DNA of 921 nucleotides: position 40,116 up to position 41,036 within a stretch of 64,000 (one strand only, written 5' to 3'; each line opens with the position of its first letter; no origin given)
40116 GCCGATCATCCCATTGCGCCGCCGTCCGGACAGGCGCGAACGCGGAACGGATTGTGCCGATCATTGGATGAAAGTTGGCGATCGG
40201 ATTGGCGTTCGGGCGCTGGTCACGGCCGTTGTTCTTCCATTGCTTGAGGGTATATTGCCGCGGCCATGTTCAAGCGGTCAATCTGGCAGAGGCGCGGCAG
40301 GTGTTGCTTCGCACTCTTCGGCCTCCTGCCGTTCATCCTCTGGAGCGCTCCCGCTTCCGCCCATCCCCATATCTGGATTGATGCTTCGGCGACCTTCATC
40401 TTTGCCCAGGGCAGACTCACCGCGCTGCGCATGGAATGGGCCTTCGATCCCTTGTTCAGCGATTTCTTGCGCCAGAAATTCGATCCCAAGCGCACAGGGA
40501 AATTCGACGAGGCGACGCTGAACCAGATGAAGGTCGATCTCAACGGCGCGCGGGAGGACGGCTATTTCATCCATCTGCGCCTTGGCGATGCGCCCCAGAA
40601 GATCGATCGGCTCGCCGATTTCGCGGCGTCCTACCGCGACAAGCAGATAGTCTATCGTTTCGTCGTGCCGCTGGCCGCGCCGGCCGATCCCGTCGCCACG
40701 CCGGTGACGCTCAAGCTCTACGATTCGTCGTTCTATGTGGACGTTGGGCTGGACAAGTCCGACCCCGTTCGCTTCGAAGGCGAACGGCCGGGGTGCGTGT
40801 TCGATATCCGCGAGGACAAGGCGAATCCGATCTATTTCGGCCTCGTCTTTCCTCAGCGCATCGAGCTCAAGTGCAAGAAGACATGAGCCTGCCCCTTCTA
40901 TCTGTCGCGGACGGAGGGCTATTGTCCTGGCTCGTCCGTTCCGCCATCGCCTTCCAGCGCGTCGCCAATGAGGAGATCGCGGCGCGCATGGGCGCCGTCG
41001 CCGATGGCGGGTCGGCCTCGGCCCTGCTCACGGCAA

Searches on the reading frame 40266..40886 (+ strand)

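Call 63: search_protein_families(library=pfam, proteins=[window:40266-40886:+], max_evalue=0.001)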
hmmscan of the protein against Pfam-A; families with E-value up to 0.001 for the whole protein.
window:40266-40886:+ (206 aa): 1 family
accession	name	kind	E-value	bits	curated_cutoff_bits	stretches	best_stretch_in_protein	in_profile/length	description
PF06226.18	DUF1007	-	2.9e-42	145.5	27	1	21-184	4-170/211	Protein of unknown function (DUF1007)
